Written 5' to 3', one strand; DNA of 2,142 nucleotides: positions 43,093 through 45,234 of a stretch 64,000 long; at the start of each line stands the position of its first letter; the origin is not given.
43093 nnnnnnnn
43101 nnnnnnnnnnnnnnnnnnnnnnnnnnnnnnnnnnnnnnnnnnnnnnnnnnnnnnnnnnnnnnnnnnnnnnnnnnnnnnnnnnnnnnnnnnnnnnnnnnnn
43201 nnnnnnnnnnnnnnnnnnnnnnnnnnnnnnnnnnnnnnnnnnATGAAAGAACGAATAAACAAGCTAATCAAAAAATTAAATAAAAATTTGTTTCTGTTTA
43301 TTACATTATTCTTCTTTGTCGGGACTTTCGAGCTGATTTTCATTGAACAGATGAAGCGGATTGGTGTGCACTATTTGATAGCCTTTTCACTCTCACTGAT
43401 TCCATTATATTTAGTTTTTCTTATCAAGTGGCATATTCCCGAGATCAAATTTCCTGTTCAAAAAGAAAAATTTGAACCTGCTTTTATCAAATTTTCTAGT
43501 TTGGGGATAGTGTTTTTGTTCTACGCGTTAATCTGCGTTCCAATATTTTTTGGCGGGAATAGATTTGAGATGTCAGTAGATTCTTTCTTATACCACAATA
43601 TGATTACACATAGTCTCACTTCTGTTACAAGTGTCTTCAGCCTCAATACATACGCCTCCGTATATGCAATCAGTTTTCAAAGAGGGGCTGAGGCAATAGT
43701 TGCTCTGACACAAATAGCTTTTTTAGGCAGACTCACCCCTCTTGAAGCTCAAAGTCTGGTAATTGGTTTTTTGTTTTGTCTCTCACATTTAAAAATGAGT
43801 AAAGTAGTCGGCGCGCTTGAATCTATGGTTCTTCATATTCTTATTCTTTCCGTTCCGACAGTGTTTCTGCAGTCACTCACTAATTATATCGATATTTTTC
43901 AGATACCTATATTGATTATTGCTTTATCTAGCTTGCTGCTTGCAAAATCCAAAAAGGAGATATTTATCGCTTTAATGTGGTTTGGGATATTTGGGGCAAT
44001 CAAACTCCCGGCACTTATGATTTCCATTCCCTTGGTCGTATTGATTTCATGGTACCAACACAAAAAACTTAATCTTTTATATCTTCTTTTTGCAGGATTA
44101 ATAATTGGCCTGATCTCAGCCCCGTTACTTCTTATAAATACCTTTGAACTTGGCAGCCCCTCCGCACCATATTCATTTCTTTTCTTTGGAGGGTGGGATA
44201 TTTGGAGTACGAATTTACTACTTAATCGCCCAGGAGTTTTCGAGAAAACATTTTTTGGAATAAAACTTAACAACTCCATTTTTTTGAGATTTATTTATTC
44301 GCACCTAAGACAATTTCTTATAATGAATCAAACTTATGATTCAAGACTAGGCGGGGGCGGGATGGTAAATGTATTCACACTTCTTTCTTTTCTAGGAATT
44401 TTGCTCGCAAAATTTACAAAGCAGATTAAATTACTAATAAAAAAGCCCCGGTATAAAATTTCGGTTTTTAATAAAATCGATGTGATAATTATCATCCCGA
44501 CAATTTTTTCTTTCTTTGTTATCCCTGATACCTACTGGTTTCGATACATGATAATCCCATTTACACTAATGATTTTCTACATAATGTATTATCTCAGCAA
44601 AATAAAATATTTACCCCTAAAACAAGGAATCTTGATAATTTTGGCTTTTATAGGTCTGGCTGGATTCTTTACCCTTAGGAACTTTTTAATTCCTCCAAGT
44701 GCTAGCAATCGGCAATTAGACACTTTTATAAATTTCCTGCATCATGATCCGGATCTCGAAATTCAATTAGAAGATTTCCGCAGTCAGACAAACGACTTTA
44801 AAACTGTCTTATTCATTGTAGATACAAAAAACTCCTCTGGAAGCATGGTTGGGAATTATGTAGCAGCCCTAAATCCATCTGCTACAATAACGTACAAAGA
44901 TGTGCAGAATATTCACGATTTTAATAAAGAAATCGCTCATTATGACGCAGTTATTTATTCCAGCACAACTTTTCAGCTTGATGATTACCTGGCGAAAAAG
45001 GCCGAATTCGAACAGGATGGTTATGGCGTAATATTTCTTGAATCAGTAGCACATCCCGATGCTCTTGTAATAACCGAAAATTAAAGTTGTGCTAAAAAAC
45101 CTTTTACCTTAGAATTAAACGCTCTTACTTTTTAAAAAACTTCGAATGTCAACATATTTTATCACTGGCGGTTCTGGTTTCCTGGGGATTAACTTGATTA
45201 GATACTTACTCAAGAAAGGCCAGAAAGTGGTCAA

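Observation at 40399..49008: Candidate lipid-linked pentose (DPA/DPR-like) donor pathway: three consecutive large polytopic membrane proteins, an extended SDR, a UbiA-family phosphoribosyltransferase-like gene, a HAD phosphatase, rpiB and prs in one co-directional block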

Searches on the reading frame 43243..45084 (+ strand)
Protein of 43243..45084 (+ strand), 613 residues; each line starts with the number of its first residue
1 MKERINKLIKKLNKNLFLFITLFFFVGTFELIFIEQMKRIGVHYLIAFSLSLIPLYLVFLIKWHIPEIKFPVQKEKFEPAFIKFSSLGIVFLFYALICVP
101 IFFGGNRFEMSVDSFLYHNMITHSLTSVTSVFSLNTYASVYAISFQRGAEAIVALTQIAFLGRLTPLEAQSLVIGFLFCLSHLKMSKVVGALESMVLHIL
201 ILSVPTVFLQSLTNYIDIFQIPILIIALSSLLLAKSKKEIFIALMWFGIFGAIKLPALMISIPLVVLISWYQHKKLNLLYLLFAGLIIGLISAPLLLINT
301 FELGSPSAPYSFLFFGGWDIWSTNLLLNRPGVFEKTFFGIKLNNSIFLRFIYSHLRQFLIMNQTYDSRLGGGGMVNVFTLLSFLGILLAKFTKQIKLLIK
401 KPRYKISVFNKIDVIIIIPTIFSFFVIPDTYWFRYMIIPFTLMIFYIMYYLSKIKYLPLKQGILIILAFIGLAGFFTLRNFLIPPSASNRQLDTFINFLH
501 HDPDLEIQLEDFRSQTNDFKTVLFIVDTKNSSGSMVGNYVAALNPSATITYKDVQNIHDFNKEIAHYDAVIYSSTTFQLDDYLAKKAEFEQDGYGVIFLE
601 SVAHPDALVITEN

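Call 3: search_protein_families(library=pfam, proteins=[window:43243-45084:+], max_evalue=0.01)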
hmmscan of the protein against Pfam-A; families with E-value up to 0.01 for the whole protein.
window:43243-45084:+ (613 aa): 0 families

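Call 4: search_protein_families(library=ncbifam, proteins=[window:43243-45084:+], max_evalue=0.01)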
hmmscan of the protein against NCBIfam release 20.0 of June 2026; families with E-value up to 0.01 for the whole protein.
window:43243-45084:+ (613 aa): 0 families

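Call 14: search_solved_structures(query=window:43243-45084:+, max_evalue=10)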
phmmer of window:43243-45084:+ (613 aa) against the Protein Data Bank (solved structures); distinct sequences matched with E-value up to 10: 0.

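Call 18: find_homologous_proteins(query=window:43243-45084:+, max_evalue=0.001)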
Query window:43243-45084:+ (613 aa): 2 proteins with E <= 0.001 among 8000 candidates.
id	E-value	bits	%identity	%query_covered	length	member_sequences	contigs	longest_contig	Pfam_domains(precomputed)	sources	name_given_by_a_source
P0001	0.0e+0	1328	100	100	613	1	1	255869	-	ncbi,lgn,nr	ncbi:hypothetical protein JW978_01225 [Candidatus Dojkabacteria bacterium]|nr:hypothetical protein [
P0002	2.7e-60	223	33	86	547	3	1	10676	-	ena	-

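Call 19: find_encoding_contigs(protein=P0002, flank=10000, max_places=4)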
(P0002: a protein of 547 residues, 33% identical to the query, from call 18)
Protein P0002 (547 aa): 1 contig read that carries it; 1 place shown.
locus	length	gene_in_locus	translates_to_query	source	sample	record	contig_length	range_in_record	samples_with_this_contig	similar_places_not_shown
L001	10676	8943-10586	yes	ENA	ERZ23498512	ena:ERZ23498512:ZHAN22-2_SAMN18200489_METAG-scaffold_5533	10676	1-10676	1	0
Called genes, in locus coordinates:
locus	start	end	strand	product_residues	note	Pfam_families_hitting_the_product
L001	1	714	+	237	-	?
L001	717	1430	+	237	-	PF02463:SMC_N (faint), PF00005:ABC_tran, PF13304:AAA_21 (faint)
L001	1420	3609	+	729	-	PF00535:Glycos_transf_2, PF10111:Glyco_tranf_2_2, PF13641:Glyco_tranf_2_3, PF13439:Glyco_transf_4 (faint), PF00534:Glycos_transf_1, PF13692:Glyco_trans_1_4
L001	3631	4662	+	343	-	-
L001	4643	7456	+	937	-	PF08757:CotH, PF05048:NosD (weak), PF13229:Beta_helix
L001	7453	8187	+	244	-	PF09359:VTC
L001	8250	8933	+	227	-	PF16316:DUF4956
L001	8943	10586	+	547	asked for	-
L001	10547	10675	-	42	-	?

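Call 20: find_encoding_contigs(protein=P0001, flank=10000, max_places=4)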
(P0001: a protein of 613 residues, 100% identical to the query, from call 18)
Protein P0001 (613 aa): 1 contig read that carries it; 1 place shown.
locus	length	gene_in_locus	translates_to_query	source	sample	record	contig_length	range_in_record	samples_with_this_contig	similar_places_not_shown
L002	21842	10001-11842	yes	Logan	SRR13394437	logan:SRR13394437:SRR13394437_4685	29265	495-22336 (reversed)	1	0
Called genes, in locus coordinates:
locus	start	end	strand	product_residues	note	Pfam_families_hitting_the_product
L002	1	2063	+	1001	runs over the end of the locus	PF00535:Glycos_transf_2, PF10111:Glyco_tranf_2_2, PF13641:Glyco_tranf_2_3, PF00535:Glycos_transf_2, PF10111:Glyco_tranf_2_2, PF13641:Glyco_tranf_2_3, PF00534:Glycos_transf_1, PF13692:Glyco_trans_1_4, +3 more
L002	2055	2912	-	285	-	PF01073:3Beta_HSD, PF01113:DapB_N (faint), PF01370:Epimerase, PF02719:Polysacc_synt_2, PF04321:RmlD_sub_bind, PF13460:NAD_binding_10, PF16363:GDP_Man_Dehyd, PF07993:NAD_binding_4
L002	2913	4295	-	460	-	PF00106:adh_short (faint), PF13727:CoA_binding_3, PF17836:PglD_N (weak), PF01073:3Beta_HSD, PF01370:Epimerase, PF02719:Polysacc_synt_2, PF04321:RmlD_sub_bind, PF16363:GDP_Man_Dehyd, +1 more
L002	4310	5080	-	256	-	PF00005:ABC_tran, PF02463:SMC_N (faint), PF13304:AAA_21 (faint)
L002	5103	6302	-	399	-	PF00534:Glycos_transf_1, PF13692:Glyco_trans_1_4, PF13524:Glyco_trans_1_2 (weak)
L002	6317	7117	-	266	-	PF01061:ABC2_membrane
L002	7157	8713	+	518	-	-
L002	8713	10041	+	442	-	-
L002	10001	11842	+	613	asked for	-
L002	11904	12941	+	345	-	PF01073:3Beta_HSD, PF01370:Epimerase, PF02719:Polysacc_synt_2, PF04321:RmlD_sub_bind, PF13460:NAD_binding_10, PF16363:GDP_Man_Dehyd, PF07993:NAD_binding_4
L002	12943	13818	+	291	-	PF01040:UbiA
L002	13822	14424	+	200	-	PF12710:HAD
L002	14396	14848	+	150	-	PF02502:LacAB_rpiB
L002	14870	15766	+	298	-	PF13793:Pribosyltran_N, PF00156:Pribosyltran, PF14572:Pribosyl_synth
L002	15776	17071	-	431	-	-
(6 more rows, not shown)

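Call 21: search_protein_families(library=pfam, proteins=[window:43243-45084:+, P0002], max_evalue=10)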
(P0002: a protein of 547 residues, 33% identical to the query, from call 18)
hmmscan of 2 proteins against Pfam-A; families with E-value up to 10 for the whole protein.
window:43243-45084:+ (613 aa): 0 families

P0002 (547 aa): 0 families

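Call 61: search_solved_structures(query=A1, max_evalue=10)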
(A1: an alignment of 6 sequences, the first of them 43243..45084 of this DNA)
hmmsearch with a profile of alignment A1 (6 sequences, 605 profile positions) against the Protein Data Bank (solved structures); distinct sequences matched with E-value up to 10: 2.
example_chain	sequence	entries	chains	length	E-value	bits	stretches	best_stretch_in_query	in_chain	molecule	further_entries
2m0q_A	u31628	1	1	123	0.037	15.8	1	60-137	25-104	Potassium voltage-gated channel subfamily E member 2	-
5vog_A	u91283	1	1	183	0.99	11.1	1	341-407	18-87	Putative phosphoribosyltransferase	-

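Call 70: predict_structure(alignment_id=A1)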
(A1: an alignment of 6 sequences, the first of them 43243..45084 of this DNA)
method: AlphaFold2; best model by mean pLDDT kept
length: 613 residues; sequences in the alignment: 6
mean_pLDDT: 70.8   pTM: 0.79
mean pLDDT of the five models: 70.8, 69.1, 66.1, 66.0, 62.8
residues with pLDDT >= 90: 91; 70-90: 251; 50-70: 180; < 50: 91
segments of 3 or more residues with pLDDT < 50: 138-143, 309-333, 358-370, 397-409, 428-430, 490-502, 532-535, 600-607, 611-613
pLDDT, mean of each block of 10 residues (from residue 1): 74 83 90 82 83 75 59 75 92 89 66 65 77 55 65 92 87 95 93 94 82 82 93 82 89 80 78 68 78 75 58 41 41 55 61 54 42 71 83 55 44 75 57 65 90 88 91 82 58 43 57 73 67 53 65 63 71 58 63 54 45 45
secondary structure, 60 per line:
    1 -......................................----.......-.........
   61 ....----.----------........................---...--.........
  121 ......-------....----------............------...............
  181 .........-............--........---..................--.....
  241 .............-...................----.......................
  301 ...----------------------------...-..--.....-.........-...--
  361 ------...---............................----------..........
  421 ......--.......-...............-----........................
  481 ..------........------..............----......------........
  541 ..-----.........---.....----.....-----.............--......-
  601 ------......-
elements in order: H2-39 H44-50 H52-64 H80-103 H112-126 H134-137 H148-159 H166-189 H191-202 H205-212 H216-233 H237-253 H255-273 H278-303 H346-354 H373-400 H411-426 H429-435 H437-451 H457-482 H489-496 H503-516 E521-526 H533-542 E548-553 H560-564 E569-573 H579-591 E594-599 E607-612
